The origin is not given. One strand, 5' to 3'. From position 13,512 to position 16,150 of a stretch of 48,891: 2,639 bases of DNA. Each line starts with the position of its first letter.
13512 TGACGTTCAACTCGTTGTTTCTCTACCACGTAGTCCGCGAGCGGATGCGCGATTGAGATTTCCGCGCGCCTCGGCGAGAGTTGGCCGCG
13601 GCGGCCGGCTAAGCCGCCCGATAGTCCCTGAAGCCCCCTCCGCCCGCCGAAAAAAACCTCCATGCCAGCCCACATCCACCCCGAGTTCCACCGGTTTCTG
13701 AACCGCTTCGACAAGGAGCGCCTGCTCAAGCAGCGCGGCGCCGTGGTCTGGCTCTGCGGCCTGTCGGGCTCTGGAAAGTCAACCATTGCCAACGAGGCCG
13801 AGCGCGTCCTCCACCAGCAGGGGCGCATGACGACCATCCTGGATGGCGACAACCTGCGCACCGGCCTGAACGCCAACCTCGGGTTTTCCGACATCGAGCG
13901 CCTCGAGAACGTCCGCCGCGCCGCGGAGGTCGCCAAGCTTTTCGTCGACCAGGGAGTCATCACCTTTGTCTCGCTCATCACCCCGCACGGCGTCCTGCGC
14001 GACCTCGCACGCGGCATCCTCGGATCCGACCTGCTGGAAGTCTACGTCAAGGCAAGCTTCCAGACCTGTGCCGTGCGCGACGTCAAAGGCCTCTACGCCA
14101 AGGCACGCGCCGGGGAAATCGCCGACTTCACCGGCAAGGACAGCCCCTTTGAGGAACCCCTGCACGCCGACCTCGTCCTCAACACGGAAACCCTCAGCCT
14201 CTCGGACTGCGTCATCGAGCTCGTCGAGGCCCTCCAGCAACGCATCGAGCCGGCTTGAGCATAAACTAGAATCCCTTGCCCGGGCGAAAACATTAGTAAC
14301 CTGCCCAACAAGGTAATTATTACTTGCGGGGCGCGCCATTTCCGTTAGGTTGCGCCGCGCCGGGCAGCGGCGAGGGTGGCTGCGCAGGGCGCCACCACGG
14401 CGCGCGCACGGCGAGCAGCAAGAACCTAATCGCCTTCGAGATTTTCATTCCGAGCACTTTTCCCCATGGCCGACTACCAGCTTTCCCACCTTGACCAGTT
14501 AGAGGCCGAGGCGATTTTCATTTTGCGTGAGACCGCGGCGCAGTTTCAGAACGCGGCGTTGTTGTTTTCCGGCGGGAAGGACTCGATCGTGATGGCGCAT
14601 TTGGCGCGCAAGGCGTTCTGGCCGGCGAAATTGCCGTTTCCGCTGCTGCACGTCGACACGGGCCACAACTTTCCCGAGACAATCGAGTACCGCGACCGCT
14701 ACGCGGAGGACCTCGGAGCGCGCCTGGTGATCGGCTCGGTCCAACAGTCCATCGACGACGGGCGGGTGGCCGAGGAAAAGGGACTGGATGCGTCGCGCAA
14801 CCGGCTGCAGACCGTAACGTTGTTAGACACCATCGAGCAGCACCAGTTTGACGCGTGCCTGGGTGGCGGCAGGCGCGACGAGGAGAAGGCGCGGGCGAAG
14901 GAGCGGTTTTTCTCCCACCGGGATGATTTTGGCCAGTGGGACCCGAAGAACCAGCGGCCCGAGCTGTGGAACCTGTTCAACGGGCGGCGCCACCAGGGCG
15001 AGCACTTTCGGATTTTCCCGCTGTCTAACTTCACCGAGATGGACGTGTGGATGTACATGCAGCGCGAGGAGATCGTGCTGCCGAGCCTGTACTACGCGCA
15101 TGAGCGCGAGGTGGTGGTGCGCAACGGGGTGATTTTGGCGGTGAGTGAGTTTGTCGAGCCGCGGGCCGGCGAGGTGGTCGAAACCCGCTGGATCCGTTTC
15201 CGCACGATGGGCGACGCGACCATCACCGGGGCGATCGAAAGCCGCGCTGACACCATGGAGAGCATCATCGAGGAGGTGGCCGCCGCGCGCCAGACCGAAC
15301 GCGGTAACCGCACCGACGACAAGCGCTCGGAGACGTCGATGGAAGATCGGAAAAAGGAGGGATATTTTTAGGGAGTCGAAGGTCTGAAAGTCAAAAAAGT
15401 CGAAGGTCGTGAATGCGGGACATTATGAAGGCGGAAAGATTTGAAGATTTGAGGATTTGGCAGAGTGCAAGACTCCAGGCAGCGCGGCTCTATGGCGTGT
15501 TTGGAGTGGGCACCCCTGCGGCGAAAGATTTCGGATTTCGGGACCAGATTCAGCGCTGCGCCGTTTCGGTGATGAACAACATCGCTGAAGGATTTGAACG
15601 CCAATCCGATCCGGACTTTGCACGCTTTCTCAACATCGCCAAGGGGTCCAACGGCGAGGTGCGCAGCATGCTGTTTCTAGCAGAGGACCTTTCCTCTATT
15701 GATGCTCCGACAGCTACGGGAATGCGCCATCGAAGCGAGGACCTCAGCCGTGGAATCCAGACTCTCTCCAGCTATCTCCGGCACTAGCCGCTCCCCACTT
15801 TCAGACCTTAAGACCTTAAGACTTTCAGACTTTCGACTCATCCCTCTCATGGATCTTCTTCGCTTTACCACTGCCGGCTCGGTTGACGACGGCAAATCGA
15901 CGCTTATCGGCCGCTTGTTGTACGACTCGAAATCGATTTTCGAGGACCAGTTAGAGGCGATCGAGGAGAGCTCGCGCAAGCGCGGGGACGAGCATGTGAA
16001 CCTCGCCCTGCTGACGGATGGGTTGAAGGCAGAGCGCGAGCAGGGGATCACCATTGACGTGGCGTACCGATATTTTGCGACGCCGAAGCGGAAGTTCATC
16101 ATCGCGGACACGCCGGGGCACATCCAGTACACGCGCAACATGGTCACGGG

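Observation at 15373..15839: rRNA-IVS-style four-helix-bundle cassette, closed by a 20-bp stem, inserted precisely in the cysD-cysN junction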

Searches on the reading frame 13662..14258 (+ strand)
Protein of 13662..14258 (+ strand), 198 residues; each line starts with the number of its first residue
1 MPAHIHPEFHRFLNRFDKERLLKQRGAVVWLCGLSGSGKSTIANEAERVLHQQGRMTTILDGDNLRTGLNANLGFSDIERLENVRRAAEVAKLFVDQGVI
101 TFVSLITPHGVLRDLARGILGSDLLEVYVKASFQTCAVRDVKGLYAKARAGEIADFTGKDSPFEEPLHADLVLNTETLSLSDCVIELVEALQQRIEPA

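Call 6: search_protein_families(library=pfam, proteins=[window:13662-14258:+], max_evalue=0.01)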
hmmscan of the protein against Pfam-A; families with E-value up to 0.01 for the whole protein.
window:13662-14258:+ (198 aa): 8 families
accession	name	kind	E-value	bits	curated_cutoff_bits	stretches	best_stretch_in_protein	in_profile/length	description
PF01583.26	APS_kinase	-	8.3e-56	188.7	21.1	1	25-173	1-151/152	Adenylylsulphate kinase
PF13671.12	AAA_33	-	3.1e-06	28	27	1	28-89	1-57/143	AAA domain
PF13238.12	AAA_18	-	0.0019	19.1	29.4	1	30-138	2-106/128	AAA domain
PF13191.12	AAA_16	-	0.0028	18.6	32.6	1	20-63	18-61/167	AAA ATPase domain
PF08433.16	KTI12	-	0.0058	16.6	22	1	29-85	4-57/271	Chromatin associated protein KTI12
PF06414.18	Zeta_toxin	-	0.0062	16.4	22.3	1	24-94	14-79/199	Zeta toxin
PF00005.33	ABC_tran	-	0.0066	17.5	25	1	24-57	9-43/137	ABC transporter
PF13555.12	AAA_29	-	0.0097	16.1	27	0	16-44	12-40/61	P-loop containing region of AAA domain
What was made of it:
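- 13662..14258 (+): cysC (APS kinase), first gene of the host operon cysC-cysD-[cassette]-cysN. It matches PF01583 at 8.3e-56 (call 6).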

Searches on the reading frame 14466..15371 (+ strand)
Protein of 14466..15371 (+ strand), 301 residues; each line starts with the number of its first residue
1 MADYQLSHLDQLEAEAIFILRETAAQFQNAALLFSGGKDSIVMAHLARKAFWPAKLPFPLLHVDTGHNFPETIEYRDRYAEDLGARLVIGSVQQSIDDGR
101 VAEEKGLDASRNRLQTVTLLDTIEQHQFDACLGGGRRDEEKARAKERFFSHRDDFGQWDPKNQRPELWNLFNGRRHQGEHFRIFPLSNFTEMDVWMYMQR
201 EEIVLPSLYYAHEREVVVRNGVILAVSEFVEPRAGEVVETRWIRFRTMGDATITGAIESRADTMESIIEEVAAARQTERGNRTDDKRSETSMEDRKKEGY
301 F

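Call 6: search_protein_families(library=pfam, proteins=[window:14466-15371:+], max_evalue=0.01)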
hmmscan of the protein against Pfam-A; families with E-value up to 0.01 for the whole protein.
window:14466-15371:+ (301 aa): 1 family
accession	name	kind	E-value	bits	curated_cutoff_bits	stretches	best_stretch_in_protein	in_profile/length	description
PF01507.26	PAPS_reduct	-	5.9e-39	134.3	22.5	1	30-255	2-174/175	Phosphoadenosine phosphosulfate reductase domain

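Call 7: search_protein_families(library=ncbifam, proteins=[window:14466-15371:+], max_evalue=0.01)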
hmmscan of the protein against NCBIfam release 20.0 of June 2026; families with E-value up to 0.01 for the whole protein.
window:14466-15371:+ (301 aa): 13 families
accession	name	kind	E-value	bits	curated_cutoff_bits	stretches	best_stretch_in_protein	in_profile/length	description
NF003587.0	PRK05253.1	subfamily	9.7e-137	455.2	195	1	3-301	3-301/301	sulfate adenylyltransferase subunit CysD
NF009214.0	PRK12563.1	equivalog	1.3e-129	432.2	413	1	5-301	20-317/317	sulfate adenylyltransferase subunit CysD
TIGR02039.1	CysD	subfamily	3.6e-125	417.5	396.6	1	9-301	1-294/294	sulfate adenylyltransferase, small subunit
NF010367.0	PRK13795.1-2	equivalog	3.9e-14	52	456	1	7-88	221-299/584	hypothetical protein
NF002537.0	PRK02090.1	equivalog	1.1e-13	51.4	154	1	13-208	25-199/244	phosphoadenylyl-sulfate reductase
NF010366.0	PRK13795.1-1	equivalog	2.6e-11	42.4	745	1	7-94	242-331/667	hypothetical protein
NF006351.0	PRK08576.1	equivalog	4.5e-11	42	290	1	9-147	218-349/436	hypothetical protein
NF010368.0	PRK13795.1-3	equivalog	1.7e-08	33.2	588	1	8-97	227-313/635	hypothetical protein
NF006327.0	PRK08557.1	equivalog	2.1e-08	33.4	366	1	7-89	157-239/415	hypothetical protein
TIGR02055.1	APS_reductase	subfamily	8.9e-07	28.9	235.3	1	41-209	7-155/194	adenylylsulfate reductase, thioredoxin dependent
TIGR02057.1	PAPS_reductase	equivalog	1.2e-05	25.3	254.2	1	33-91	30-84/224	phosphoadenosine phosphosulfate reductase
TIGR00434.1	cysH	subfamily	1.5e-05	25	165.1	0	35-153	21-142/214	phosophoadenylyl-sulfate reductase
NF010369.0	PRK13795.1-4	equivalog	1.7e-05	23.3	1086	1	13-85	236-306/633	hypothetical protein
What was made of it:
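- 14466..15371 (+): cysD (sulfate adenylyltransferase small subunit). Its TAG stop at 15369-15371 lies 1 nt before the left arm. It matches NF003587 at 9.7e-137 (call 7).
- On ORF-bearing 23S rRNA intervening sequence: It lies between cysD and cysN (calls 6, 7).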

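Call 22: find_related_loci(query=window:14466-15368:+, collection=genome_contigs, flank=8000)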
Query window:14466-15368:+ (301 aa) in genome_contigs; peptide patterns used: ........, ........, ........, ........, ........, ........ (x = any residue, [..] = any of these).
600 stretches matched a pattern (row limit reached: there are more); 594 encode a relative of the query (tblastn E <= 1e-3); the best 80 are kept; 80 distinct loci.
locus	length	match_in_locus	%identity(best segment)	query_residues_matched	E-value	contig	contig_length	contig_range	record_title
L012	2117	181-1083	84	1-301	0e+0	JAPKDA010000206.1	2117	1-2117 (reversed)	MAG: Akkermansiaceae bacterium isolate ANT-78 NODE_18706_length_2117_cov_17.003395, whole genome shotgun sequence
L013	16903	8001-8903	85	1-301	8e-176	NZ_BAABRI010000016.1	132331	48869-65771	Haloferula sargassicola strain NBRC 104335 104335_is_16, whole genome shotgun sequence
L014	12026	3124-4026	84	1-301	8e-175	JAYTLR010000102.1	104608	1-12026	MAG: Akkermansia sp. isolate GFS_3381 GFS_3381_101, whole genome shotgun sequence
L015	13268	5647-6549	82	1-301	9e-172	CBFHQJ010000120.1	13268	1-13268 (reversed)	MAG: Akkermansiaceae bacterium isolate AGTU_79_bin_1_indstr genome assembly, contig: AGTU_79_bin_1_indstr_c120, whole ge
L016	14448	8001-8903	82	1-301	2e-171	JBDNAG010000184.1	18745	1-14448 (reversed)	MAG: Akkermansiaceae bacterium isolate SCSW4.bin.19 k97_397351, whole genome shotgun sequence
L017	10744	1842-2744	81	1-301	6e-170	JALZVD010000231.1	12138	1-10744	MAG: Akkermansiaceae bacterium isolate g2_MAG_00019 g2_MAG_00019_000000000231, whole genome shotgun sequence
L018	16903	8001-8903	81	1-301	2e-168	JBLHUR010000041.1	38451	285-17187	MAG: Akkermansiaceae bacterium isolate 3300047666_60 Ga0491196_0000692, whole genome shotgun sequence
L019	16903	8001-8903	78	1-301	1e-166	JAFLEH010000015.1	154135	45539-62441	MAG: Verrucomicrobia bacterium isolate UWPOB_VERRUCO3 gnl_X_GCJDELPM_15, whole genome shotgun sequence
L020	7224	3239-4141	76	1-301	3e-165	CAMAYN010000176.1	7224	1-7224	MAG: Akkermansia muciniphila isolate ME-21oct19-94 genome assembly, contig: ME-21oct19-C19401, whole genome shotgun sequ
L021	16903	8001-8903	78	1-301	8e-163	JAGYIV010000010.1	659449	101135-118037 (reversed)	MAG: Terrimicrobiaceae bacterium isolate M30B24 contig_3092, whole genome shotgun sequence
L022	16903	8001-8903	79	1-301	2e-162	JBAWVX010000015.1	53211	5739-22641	MAG: bacterium isolate ELA022 MAG022_15, whole genome shotgun sequence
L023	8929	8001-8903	75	1-301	2e-160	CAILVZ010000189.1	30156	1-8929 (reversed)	MAG: Akkermansiaceae bacterium isolate KT_bin-0034 genome assembly, contig: bin-0034:189/399, whole genome shotgun seque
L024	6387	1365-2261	76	3-301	3e-160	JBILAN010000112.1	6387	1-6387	MAG: Luteolibacter sp. isolate ME2016-05-12_3300042304_group7_bin92 Rohwer_bin2733_scaffold_7995_c1, whole genome shotgu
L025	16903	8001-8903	76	1-301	2e-159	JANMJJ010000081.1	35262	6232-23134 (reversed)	MAG: Akkermansiaceae bacterium isolate OTE_64_metabat_448 OTE_64_k141_3674562, whole genome shotgun sequence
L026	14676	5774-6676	77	1-301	2e-158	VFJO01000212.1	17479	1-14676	MAG: Verrucomicrobia bacterium isolate Bin_73_16 c_000003074981, whole genome shotgun sequence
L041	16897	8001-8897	72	6-301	8e-149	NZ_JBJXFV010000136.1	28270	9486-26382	MAG: Prosthecobacter sp. isolate F1F2.bin.412 k127_3482132, whole genome shotgun sequence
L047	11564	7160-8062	72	1-301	2e-148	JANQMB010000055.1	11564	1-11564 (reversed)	MAG: Verrucomicrobiales bacterium isolate PL25a_bin.81 k99_1092835, whole genome shotgun sequence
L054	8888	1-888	73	9-301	2e-147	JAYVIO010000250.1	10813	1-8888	MAG: Verrucomicrobiales bacterium isolate GL51_DN_metabinner_8 GL51_DN_metabinner_8_249, whole genome shotgun sequence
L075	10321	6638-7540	68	1-301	4e-145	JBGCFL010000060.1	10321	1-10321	MAG: Ekhidna sp. isolate SGMAG-22 contig60, whole genome shotgun sequence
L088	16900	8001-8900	69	3-301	9e-144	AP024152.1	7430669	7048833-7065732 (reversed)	Abditibacteriota bacterium IAD-21 DNA, complete genome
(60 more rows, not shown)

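Call 38: search_protein_families(library=pfam, proteins=[L016:8910-10205:+, L018:8965-10293:+, L025:9164-9727:+, L025:8989-9177:+, L041:9197-9736:+, L041:8928-9200:+, L054:904-1326:+, L054:1323-1586:+, L088:8920-9780:+, L013:8977-9351:+], max_evalue=0.01)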
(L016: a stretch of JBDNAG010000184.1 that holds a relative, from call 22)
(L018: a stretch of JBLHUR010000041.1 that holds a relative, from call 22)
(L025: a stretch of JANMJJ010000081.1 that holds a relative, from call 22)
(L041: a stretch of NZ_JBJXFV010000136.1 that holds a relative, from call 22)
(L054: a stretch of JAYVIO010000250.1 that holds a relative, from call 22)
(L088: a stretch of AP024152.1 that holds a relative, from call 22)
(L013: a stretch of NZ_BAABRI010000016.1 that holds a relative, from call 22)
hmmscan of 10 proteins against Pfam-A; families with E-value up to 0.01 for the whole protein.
L016:8910-10205:+ (431 aa): 0 families

L018:8965-10293:+ (442 aa): 0 families

L025:9164-9727:+ (187 aa): 1 family
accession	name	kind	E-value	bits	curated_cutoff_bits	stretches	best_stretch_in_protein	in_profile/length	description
PF14907.12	NTP_transf_5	-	0.001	19.1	31.2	1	25-185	79-244/249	Uncharacterised nucleotidyltransferase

L025:8989-9177:+ (62 aa): 1 family
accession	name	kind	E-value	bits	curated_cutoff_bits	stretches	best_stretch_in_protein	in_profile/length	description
PF18993.5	Rv0078B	-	0.00021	21.7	27.1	1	14-62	4-51/63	Rv0078B-related antitoxin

L041:9197-9736:+ (179 aa): 0 families

L041:8928-9200:+ (90 aa): 0 families

L054:904-1326:+ (140 aa): 2 families
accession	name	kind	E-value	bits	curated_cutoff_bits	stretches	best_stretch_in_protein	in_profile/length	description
PF13470.12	PIN_3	-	3.6e-22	79.8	27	1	3-114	2-115/115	PIN domain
PF01850.27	PIN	-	0.006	17.6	23.6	1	3-112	1-111/120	PIN domain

L054:1323-1586:+ (87 aa): 1 family
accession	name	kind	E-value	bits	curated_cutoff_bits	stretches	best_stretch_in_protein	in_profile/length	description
PF22513.2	FitA-like_RHH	-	0.0099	16.3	27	0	7-31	7-31/39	Antitoxin FitA-like, ribbon-helix-helix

L088:8920-9780:+ (286 aa): 1 family
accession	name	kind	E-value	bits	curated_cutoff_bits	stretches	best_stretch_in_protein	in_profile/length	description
PF01263.26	Aldose_epim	-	1.1e-28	100.9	27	1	21-281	2-296/299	Aldose 1-epimerase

L013:8977-9351:+ (124 aa): 2 families
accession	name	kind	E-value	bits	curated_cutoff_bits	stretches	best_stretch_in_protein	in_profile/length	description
PF05635.17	23S_rRNA_IVP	-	7e-28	97.4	33.8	1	8-113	1-105/106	23S rRNA-intervening sequence protein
PF22296.2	bAvd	-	5.3e-07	30.5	40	1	19-118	10-106/107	bAvd-like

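Call 39: search_protein_families(library=padloc, proteins=[L047:8108-8467:+, L075:7600-7962:+], max_evalue=0.01)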
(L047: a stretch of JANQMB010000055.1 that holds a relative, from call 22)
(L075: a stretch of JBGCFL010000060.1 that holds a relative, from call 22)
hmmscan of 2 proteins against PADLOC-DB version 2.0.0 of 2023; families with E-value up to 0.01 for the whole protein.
L047:8108-8467:+ (119 aa): 0 families

L075:7600-7962:+ (120 aa): 0 families
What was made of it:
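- Tried and rejected: There is no hit (call 39).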

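Call 89: search_protein_families(library=pfam, proteins=[L013:3326-4264:+, L013:4767-5879:+], max_evalue=0.00001)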
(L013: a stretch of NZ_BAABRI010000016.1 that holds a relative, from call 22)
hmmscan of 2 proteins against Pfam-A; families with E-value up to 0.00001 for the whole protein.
L013:3326-4264:+ (313 aa): 3 families
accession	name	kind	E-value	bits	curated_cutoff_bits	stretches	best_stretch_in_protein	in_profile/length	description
PF01370.27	Epimerase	-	5.2e-63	213.1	20.9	1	5-236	1-240/240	NAD dependent epimerase/dehydratase family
PF16363.11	GDP_Man_Dehyd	-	2.7e-16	60.4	27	1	38-296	59-330/332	GDP-mannose 4,6 dehydratase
PF04321.23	RmlD_sub_bind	-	6.7e-07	29.1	27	1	4-97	2-93/287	RmlD substrate binding domain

L013:4767-5879:+ (371 aa): 3 families
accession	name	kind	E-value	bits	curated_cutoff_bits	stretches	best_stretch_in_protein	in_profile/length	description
PF16363.11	GDP_Man_Dehyd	-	7.2e-156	519.2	27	1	5-345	1-332/332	GDP-mannose 4,6 dehydratase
PF01370.27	Epimerase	-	2.8e-79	266.4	20.9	1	4-251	1-240/240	NAD dependent epimerase/dehydratase family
PF04321.23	RmlD_sub_bind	-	5.4e-07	29.4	27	1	3-161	2-130/287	RmlD substrate binding domain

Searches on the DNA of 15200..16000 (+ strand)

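Call 56: search_rna_families(source=window, start=15200, end=16000, threshold=evalue, max_evalue=1)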
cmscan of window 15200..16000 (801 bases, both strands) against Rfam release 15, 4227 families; matches with E-value up to 1: 1.
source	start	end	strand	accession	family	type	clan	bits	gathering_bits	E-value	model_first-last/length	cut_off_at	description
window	15753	15872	-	RF02191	TCL6_1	Gene; lncRNA;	-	15.7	60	0.88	1-113/113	no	T-cell leukemia/lymphoma 6 conserved region 1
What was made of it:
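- On ORF-bearing 23S rRNA intervening sequence: No Rfam rRNA match occurs in 15200-16000 (call 56).
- Closest known: ORF-bearing intervening sequences of 23S rRNA. Different: Rfam finds no rRNA here (call 56).
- Tried and rejected: No family matches 15200-16000 at E <= 1 apart from one chance hit (call 56).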

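Call 57: search_rna_families(sources=[L100, L138, L127, L102, L120, L128, L152, L164, L098, L099, L096, L103, L147, L141, L162, L163, L130, L105, L107, L160], threshold=gathering)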
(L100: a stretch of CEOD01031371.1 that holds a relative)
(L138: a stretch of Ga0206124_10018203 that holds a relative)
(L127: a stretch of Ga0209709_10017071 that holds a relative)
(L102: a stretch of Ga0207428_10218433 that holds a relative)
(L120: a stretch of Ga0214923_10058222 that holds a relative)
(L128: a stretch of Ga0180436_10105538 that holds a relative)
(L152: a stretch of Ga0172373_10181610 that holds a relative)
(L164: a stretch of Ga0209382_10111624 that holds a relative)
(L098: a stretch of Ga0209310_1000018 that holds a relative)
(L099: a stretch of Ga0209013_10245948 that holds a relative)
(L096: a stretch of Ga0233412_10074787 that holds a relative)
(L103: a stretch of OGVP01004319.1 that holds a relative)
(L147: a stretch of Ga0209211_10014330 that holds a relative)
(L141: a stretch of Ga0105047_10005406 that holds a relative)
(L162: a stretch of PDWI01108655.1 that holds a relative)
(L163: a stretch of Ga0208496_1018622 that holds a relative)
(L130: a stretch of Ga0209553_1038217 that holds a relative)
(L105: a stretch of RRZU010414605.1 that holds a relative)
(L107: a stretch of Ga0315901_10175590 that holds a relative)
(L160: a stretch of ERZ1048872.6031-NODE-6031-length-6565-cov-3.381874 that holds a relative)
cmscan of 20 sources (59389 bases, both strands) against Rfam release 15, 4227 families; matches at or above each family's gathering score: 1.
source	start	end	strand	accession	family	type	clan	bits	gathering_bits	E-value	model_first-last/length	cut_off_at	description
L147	1348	1419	+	RF00005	tRNA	Gene; tRNA;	CL00001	64.3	29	1e-11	1-71/71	no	tRNA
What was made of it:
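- Tried and rejected: No rRNA flanks the gene in the 20 of the 80 metagenomic loci searched, chosen for lacking a clear co-oriented neighbour (call 57).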
